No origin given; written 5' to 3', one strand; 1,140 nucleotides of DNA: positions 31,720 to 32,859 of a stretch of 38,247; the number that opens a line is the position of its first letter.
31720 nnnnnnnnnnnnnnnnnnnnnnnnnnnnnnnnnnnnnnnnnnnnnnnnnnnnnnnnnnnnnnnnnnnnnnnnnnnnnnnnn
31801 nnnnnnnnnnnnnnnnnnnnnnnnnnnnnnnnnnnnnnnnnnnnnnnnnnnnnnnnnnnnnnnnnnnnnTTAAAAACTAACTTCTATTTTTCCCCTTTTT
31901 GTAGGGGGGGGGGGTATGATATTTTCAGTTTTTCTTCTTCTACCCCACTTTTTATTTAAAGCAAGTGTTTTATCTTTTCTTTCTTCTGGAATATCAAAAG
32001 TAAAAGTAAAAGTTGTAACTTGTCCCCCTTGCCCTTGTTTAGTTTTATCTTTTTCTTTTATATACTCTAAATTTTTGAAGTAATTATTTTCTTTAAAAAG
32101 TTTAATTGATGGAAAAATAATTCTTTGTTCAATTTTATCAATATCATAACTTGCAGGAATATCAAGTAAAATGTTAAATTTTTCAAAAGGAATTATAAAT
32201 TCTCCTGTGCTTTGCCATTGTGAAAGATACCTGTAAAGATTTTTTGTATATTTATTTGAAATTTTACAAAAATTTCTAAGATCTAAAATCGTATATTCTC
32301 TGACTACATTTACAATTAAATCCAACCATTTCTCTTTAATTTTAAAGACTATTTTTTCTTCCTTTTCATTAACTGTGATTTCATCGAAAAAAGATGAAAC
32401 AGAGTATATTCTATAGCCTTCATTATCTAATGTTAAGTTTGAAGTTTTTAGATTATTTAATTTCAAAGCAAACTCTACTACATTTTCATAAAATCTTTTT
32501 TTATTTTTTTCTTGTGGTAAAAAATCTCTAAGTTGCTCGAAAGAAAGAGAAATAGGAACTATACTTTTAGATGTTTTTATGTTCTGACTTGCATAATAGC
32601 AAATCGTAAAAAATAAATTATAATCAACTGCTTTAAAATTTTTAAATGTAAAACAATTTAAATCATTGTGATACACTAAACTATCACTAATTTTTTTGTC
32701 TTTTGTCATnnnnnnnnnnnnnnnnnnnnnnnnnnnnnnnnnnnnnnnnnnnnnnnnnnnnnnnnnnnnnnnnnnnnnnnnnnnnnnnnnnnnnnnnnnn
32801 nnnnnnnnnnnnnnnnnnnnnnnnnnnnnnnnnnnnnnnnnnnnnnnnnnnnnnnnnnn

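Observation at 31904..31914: Hypermutable-length G11 tract inside the replication initiator gene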

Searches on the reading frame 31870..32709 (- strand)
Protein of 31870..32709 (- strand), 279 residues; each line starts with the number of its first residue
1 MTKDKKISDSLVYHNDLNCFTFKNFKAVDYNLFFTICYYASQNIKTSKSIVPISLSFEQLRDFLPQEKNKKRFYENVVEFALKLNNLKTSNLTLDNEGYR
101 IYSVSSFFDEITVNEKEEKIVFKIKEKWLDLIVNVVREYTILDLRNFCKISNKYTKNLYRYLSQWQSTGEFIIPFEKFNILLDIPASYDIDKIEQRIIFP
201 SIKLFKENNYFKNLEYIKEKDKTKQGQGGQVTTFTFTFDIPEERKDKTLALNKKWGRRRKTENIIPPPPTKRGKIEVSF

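Call 5: search_protein_families(library=pfam, proteins=[window:31870-32709:-], max_evalue=0.01)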
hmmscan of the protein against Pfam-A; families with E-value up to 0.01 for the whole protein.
window:31870-32709:- (279 aa): 1 family
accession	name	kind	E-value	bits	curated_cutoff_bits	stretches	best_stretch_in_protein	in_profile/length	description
PF01051.27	Rep3_N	-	2.6e-13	51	22.4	1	11-163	2-141/141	Initiator Replication protein, WH1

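Call 41: find_related_loci(query=window:31870-32709:-, collection=genome_contigs, flank=1500)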
Query window:31870-32709:- (279 aa) in genome_contigs; peptide patterns used: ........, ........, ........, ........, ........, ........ (x = any residue, [..] = any of these).
235 stretches matched a pattern; 1 encode a relative of the query (tblastn E <= 1e-3); 1 distinct loci.
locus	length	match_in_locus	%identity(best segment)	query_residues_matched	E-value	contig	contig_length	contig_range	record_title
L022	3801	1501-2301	87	6-272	8e-160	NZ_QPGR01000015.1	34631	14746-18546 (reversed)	Campylobacter novaezeelandiae strain B423b Contig15, whole genome shotgun sequence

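Call 44: find_homologous_proteins(query=window:31870-32709:-, max_evalue=0.001)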
Query window:31870-32709:- (279 aa): 12 proteins with E <= 0.001 among 474 candidates.
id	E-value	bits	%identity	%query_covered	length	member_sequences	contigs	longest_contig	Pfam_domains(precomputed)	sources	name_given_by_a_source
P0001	1.2e-172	591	96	100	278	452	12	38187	PF01051.28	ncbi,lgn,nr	ncbi:replication initiation protein [Campylobacter jejuni]|nr:RepB family plasmid replication initia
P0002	2.1e-152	524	88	95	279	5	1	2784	PF01051.28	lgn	-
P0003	1.9e-150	518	86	96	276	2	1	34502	PF01051.28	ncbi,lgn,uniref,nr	ncbi:replication initiation protein (rep_3 family) (plasmid) [Campylobacter novaezeelandiae]|uniref:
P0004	1.8e-90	321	60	99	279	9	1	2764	PF01051.28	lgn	-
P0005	1.2e-88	315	98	53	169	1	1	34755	PF01051.28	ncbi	ncbi:replication initiation protein (plasmid) [Campylobacter jejuni]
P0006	2.8e-87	311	58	96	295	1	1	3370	PF01051.28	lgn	-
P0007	1.1e-85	306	57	96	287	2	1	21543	PF01051.28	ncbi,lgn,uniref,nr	ncbi:replication initiation protein [Campylobacter sp. W0049]|uniref:replication initiation protein 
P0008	5.2e-60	221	49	95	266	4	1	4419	PF01051.28,PF21205.4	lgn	-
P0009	4.8e-50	189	44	86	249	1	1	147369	PF01051.28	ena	-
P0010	6.4e-20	90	32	83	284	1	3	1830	PF01051.28,PF21205.4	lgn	-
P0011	3.3e-19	88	29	83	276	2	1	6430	PF01051.28,PF21205.4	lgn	-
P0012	4.5e-18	84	29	85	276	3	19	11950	PF01051.28,PF21205.4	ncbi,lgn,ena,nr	ncbi:MAG: replication initiation protein [Mucispirillum schaedleri]|nr:replication initiation protei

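Call 46: list_cluster_members(proteins=[P0001, P0002, P0004])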
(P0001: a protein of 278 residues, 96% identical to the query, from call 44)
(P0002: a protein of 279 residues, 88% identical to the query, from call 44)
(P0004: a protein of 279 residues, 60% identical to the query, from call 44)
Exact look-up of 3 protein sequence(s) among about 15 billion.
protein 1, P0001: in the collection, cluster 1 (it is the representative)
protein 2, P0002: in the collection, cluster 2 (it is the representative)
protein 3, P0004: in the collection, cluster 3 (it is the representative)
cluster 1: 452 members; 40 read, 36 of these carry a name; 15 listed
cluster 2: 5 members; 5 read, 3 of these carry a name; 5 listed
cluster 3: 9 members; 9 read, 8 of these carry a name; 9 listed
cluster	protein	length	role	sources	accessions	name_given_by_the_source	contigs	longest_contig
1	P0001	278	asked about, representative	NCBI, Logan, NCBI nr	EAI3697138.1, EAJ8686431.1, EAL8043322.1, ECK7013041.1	replication initiation protein [Campylobacter jejuni] | RepB family plasmid replication initiator protein [Campylobacter jejuni]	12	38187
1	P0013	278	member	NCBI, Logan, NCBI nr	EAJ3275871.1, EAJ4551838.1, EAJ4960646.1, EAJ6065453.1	replication initiation protein [Campylobacter jejuni]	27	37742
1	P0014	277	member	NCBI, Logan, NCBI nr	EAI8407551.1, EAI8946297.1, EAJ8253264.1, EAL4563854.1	replication initiation protein [Campylobacter coli] | replication initiation protein [Campylobacter jejuni]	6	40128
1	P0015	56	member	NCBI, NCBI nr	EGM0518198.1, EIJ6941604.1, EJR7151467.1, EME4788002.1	replication initiation protein, partial [Campylobacter jejuni] | replication initiation protein [Campylobacter coli]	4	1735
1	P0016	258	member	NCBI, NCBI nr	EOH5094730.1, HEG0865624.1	replication initiation protein, partial [Campylobacter jejuni] | replication initiation protein [Campylobacter jejuni]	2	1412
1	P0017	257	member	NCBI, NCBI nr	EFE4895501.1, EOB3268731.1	replication initiation protein, partial [Campylobacter jejuni] | replication initiation protein [Campylobacter jejuni]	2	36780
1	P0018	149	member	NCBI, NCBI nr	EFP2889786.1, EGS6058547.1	replication initiation protein, partial [Campylobacter jejuni] | replication initiation protein [Campylobacter jejuni]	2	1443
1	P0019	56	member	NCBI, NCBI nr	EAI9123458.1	replication initiation protein, partial [Campylobacter coli] | replication initiation protein [Campylobacter coli]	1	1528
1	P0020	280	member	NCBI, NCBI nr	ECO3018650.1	replication initiation protein [Campylobacter jejuni]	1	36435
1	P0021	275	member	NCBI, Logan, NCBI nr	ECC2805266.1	replication initiation protein [Campylobacter jejuni]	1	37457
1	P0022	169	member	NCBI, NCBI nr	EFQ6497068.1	replication initiation protein, partial [Campylobacter jejuni] | replication initiation protein [Campylobacter jejuni]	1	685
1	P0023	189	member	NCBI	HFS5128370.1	TPA: replication initiation protein, partial [Campylobacter jejuni]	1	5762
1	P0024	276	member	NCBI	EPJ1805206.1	replication initiation protein [Campylobacter jejuni]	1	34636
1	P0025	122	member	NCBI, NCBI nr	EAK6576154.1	replication initiation protein, partial [Campylobacter jejuni] | replication initiation protein [Campylobacter jejuni]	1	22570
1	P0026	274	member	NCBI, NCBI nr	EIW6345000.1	replication initiation protein [Campylobacter jejuni]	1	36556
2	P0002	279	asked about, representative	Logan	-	-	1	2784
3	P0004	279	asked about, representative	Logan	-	-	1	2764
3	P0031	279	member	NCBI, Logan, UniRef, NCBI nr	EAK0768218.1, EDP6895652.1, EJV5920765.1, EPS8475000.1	replication initiation protein [Campylobacter lari] | replication initiation protein n=1 Tax=Campylobacter lari TaxID=201 RepID=UPI0012829EEE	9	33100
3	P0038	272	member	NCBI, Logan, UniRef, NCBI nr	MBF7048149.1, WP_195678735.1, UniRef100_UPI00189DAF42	replication initiation protein [Campylobacter volucris] | replication initiation protein n=1 Tax=Campylobacter volucris TaxID=1031542 ...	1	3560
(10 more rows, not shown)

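Call 49: find_encoding_contigs(protein=P0031, flank=3000, max_places=4)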
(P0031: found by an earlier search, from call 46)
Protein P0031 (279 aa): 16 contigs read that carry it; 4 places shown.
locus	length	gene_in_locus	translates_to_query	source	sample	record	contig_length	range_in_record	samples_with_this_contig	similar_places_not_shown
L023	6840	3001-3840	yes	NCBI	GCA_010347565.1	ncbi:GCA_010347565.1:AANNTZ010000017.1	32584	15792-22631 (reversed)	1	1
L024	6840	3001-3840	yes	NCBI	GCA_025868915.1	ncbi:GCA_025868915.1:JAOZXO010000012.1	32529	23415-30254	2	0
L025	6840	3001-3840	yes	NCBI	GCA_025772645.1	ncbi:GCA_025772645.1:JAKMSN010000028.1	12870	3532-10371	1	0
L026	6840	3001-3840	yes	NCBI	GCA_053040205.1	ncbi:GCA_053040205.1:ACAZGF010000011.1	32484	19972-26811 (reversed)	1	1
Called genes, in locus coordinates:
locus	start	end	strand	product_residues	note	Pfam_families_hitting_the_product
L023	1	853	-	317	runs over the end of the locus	PF07996:T4SS (faint)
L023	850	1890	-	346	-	-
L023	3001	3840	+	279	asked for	PF01051:Rep3_N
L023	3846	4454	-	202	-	-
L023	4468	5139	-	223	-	PF01656:CbiA, PF02374:ArsA_ATPase (faint), PF07015:VirC1, PF09140:MipZ, PF10609:ParA (weak), PF13614:AAA_31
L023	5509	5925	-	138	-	-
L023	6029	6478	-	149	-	PF09643:YopX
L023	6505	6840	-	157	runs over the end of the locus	-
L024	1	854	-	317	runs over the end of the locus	PF07996:T4SS (faint)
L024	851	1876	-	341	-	-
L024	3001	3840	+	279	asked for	PF01051:Rep3_N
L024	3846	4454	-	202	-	-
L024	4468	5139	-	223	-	PF01656:CbiA, PF02374:ArsA_ATPase (faint), PF07015:VirC1, PF09140:MipZ, PF10609:ParA (weak), PF13614:AAA_31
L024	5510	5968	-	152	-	-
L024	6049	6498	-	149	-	PF09643:YopX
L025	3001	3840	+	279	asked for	PF01051:Rep3_N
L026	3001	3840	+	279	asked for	PF01051:Rep3_N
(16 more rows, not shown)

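Call 50: find_encoding_contigs(protein=P0008, flank=3000, max_places=3)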
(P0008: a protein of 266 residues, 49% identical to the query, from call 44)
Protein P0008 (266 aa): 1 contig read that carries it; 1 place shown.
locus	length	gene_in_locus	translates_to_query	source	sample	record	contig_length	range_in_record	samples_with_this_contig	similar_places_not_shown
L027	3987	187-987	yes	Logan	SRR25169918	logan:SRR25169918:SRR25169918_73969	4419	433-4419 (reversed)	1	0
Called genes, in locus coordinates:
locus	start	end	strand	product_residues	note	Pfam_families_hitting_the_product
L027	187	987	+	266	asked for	PF01051:Rep3_N, PF21205:Rep3_C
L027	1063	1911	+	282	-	-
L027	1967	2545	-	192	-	-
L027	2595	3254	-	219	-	PF00142:Fer4_NifH (faint), PF00448:SRP54 (weak), PF01656:CbiA, PF07015:VirC1, PF09140:MipZ, PF10609:ParA (weak), PF13614:AAA_31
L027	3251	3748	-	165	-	-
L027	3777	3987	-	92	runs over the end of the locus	PF15738:YafQ_toxin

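Call 51: find_encoding_contigs(protein=P0007, flank=3000, max_places=3)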
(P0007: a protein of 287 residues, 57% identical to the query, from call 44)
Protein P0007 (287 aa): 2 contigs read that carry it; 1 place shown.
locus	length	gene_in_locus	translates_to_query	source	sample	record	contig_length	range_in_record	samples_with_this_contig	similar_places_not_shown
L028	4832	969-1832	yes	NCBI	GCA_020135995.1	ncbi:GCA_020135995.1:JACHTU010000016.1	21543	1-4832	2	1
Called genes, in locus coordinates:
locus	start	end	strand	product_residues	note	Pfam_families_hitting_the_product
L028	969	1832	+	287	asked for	PF01051:Rep3_N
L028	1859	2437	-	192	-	-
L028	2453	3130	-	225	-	PF00448:SRP54 (faint), PF01656:CbiA, PF02374:ArsA_ATPase (weak), PF06564:CBP_BcsQ (faint), PF07015:VirC1 (weak), PF09140:MipZ, PF10609:ParA (weak), PF13614:AAA_31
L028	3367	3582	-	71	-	-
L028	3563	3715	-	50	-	-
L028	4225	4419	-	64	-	-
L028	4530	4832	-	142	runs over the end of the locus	PF00436:SSB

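Call 52: find_encoding_contigs(protein=P0006, flank=1500, max_places=2)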
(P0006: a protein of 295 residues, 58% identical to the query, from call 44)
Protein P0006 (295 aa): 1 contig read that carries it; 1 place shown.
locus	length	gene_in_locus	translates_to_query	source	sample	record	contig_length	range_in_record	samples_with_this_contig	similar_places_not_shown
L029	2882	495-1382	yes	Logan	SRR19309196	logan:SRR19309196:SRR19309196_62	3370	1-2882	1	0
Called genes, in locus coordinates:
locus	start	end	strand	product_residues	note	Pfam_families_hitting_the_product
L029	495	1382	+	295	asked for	PF01051:Rep3_N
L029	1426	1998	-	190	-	-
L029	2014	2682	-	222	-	PF01656:CbiA, PF07015:VirC1 (weak), PF09140:MipZ, PF10609:ParA (weak), PF13614:AAA_31, PF00448:SRP54 (faint), PF13614:AAA_31 (weak)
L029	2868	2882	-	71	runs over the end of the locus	-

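Call 53: find_encoding_contigs(protein=P0009, flank=1500, max_places=2)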
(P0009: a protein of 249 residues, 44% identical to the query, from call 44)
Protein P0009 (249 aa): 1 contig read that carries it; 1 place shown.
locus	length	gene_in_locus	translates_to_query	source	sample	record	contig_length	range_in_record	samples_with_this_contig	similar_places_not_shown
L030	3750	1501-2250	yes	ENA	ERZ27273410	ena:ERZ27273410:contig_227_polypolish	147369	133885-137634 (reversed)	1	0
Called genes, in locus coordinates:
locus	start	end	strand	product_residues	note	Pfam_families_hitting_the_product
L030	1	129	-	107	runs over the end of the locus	-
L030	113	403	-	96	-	-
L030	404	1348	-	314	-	PF01051:Rep3_N, PF21205:Rep3_C (weak)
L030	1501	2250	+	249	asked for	PF01051:Rep3_N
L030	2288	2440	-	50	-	-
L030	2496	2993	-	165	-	-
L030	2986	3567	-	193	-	-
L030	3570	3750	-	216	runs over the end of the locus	PF01656:CbiA, PF02374:ArsA_ATPase (faint), PF07015:VirC1 (weak), PF09140:MipZ (faint), PF13614:AAA_31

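Call 54: find_encoding_contigs(protein=P0038, flank=1500, max_places=2)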
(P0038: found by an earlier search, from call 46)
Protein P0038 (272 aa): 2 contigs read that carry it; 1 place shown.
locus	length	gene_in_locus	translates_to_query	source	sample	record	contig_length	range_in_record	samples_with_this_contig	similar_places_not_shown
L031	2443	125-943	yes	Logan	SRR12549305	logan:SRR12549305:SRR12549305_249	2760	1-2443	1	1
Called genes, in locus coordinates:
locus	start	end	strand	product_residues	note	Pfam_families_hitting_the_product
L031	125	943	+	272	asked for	PF01051:Rep3_N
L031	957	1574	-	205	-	-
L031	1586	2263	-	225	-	PF01656:CbiA, PF02374:ArsA_ATPase (weak), PF07015:VirC1, PF09140:MipZ, PF10609:ParA, PF13614:AAA_31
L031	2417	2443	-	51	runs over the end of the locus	-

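Call 55: find_encoding_contigs(protein=P0020, flank=1500, max_places=2)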
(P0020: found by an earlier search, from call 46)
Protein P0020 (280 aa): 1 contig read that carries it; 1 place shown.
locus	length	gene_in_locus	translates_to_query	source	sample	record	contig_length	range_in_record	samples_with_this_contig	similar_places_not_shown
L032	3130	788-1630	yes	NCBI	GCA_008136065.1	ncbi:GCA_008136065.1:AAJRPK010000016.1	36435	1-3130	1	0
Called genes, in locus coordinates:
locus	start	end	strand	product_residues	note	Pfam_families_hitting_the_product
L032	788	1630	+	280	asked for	PF01051:Rep3_N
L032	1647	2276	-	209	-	-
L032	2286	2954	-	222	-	PF00142:Fer4_NifH (faint), PF01656:CbiA, PF02374:ArsA_ATPase (weak), PF06564:CBP_BcsQ (weak), PF07015:VirC1, PF09140:MipZ, PF10609:ParA (weak), PF13614:AAA_31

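Call 60: search_solved_structures(query=window:31870-32709:-, max_evalue=1, show_alignments=2)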
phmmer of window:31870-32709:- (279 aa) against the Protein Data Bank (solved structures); distinct sequences matched with E-value up to 1: 3.
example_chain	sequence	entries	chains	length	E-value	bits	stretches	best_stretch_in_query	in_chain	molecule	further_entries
6kmd_A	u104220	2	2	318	0.14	15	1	43-124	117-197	Phytochromobilin synthase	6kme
9bcz_A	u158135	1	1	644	0.49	13.2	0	215-276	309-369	1-phosphatidylinositol 4,5-bisphosphate phosphodiesterase zeta-1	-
36ln_A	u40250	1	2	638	0.5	13.2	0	215-276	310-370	1-phosphatidylinositol 4,5-bisphosphate phosphodiesterase zeta-1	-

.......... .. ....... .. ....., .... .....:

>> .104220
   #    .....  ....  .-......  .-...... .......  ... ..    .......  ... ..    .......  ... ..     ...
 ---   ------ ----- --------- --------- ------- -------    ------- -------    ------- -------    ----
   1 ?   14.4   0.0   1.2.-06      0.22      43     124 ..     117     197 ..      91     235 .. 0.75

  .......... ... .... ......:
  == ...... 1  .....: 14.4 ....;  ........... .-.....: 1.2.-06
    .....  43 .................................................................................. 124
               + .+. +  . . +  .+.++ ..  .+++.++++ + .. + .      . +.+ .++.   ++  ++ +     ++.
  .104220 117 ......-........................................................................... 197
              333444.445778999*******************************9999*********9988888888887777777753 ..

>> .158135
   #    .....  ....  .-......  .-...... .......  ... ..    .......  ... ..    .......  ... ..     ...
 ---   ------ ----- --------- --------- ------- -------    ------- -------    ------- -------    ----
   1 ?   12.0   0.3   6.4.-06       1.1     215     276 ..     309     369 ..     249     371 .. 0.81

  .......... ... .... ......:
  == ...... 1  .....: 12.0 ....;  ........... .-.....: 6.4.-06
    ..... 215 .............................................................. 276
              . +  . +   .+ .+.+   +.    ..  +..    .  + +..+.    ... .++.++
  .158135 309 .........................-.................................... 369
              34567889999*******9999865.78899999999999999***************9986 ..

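Call 74: predict_structure(alignment_id=A1)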
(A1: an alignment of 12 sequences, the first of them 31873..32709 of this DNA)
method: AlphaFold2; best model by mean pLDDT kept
length: 279 residues; sequences in the alignment: 12
mean_pLDDT: 72.1   pTM: 0.59
mean pLDDT of the five models: 72.1, 69.7, 69.6, 69.4, 63.9
residues with pLDDT >= 90: 34; 70-90: 149; 50-70: 55; < 50: 41
segments of 3 or more residues with pLDDT < 50: 1-7, 248-279
pLDDT, mean of each block of 10 residues (from residue 1): 42 61 72 79 68 84 78 85 75 72 75 88 80 64 70 87 82 88 86 93 91 90 60 90 59 33 31 30
secondary structure, 60 per line:
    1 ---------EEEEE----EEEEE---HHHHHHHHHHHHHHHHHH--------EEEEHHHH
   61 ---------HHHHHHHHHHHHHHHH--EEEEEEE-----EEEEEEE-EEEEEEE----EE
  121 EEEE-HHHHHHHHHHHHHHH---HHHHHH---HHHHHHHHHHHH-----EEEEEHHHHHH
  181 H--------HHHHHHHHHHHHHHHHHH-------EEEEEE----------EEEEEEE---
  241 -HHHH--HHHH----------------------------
elements in order: E10-14 E19-23 H27-44 E53-56 H57-60 H70-85 E88-94 E100-106 E108-114 E119-124 H126-140 H144-149 H153-164 E170-174 H175-181 H190-207 E215-220 E231-237 H242-245 H248-251

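Call 76: fold_search(model_id=the predicted structure, library=pdb)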
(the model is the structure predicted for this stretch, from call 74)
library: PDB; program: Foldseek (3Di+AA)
matches with E <= 10: 450; with E <= 0.001: 48
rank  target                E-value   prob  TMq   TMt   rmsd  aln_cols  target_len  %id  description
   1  2z9o_A                2.3e-08  1.00  0.38  0.44   8.3       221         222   13  Crystal structure of the dimeric form of RepE in complex with the repE operator DNA (released 2007-11-27)
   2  2z9o_B                3.0e-08  1.00  0.40  0.48   7.6       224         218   13  Crystal structure of the dimeric form of RepE in complex with the repE operator DNA (released 2007-11-27)
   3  9yzl_C                1.2e-06  1.00  0.47  0.58   5.6       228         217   12  Isoreticular co-crystal of Replication Initiator Protein REPE54 and asymmetrical expanded duplex (31mer) containing th (released 2026-02-18)
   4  9yzn_C                1.4e-06  1.00  0.53  0.66   5.5       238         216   12  Isoreticular co-crystal 1 with asymmetrical expanded duplex (31mer) containing insert sequence TGATGAGCAG and loaded w (released 2026-02-18)
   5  9yzi_C                1.8e-06  1.00  0.47  0.59   6.2       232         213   12  Isoreticular co-crystal 1 with asymmetrical expanded duplex (31mer) containing insert sequence CCCGGCCGGA (released 2026-02-18)
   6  9yzu_C                2.4e-06  1.00  0.50  0.63   5.4       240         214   12  Isoreticular co-crystal 1 with asymmetrical expanded duplex (31mer) containing insert sequence ATGAGTCATA and loaded w (released 2026-02-18)
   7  7sgc_C                2.5e-06  1.00  0.56  0.68   7.8       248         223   15  Replication Initiator Protein REPE54 and cognate DNA sequence with terminal five prime phosphates. (released 2021-10-13)
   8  9yzm_C                3.2e-06  1.00  0.47  0.59   5.6       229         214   11  Isoreticular co-crystal 1 with asymmetrical expanded duplex (31mer) containing insert sequence CTAATTAGGC and loaded w (released 2026-02-18)
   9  9z08_C                4.0e-06  1.00  0.49  0.63   5.5       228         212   11  Isoreticular co-crystal 1 with asymmetrical expanded duplex (31mer) containing separate insert strand with sequence GA (released 2026-03-18)
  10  9z55_C                4.2e-06  1.00  0.49  0.61   5.3       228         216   10  Isoreticular co-crystal 1 with asymmetrical expanded duplex (31mer) containing insert sequence CATGAGTCAT (released 2026-02-18)
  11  8tir_C                7.1e-06  1.00  0.54  0.68   5.6       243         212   12  Isoreticular, interpenetrating co-crystal of Replication Initiator Protein REPE54 and symmetrical expanded duplex (31m (released 2023-08-02)
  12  9yzg_C                7.1e-06  1.00  0.49  0.61   5.5       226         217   11  Isoreticular co-crystal 1 with asymmetrical expanded duplex (31mer) containing insert sequence ATGAGTCATA (released 2026-02-18)
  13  7uv6_C                7.1e-06  1.00  0.51  0.64   5.4       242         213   13  Isoreticular, interpenetrating co-crystal of Replication Initiator Protein REPE54 and scaffold duplex (21mer) containi (released 2023-05-03)
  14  9yzf_C                7.5e-06  1.00  0.51  0.63   5.5       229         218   12  Isoreticular co-crystal 1 with asymmetrical expanded duplex (31mer) containing insert sequence AATTAGGCCG (released 2026-02-18)
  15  9yzc_C                8.5e-06  1.00  0.51  0.64   5.1       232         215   11  Isoreticular co-crystal 1 with asymmetrical expanded duplex (31mer) containing insert sequence CGCGCGCGCG (released 2026-02-18)
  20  1rep_C                1.2e-05  1.00  0.48  0.60   6.1       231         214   10  CRYSTAL STRUCTURE OF REPLICATION INITIATOR PROTEIN REPE54 OF MINI-F PLASMID COMPLEXED WITH AN ITERON DNA (released 2000-02-09)
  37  2nra_C                2.8e-05  1.00  0.52  0.57   6.0       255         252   13  Crystal structure of Pi initiator protein in complex with iteron DNA (released 2006-11-14)
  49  1hkq_A                5.1e-03  1.00  0.29  0.56   4.8       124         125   11  PPS10 plasmid DNA replication initiator protein RepA. Replication inactive, dimeric N-terminal domain. (released 2003-05-29)
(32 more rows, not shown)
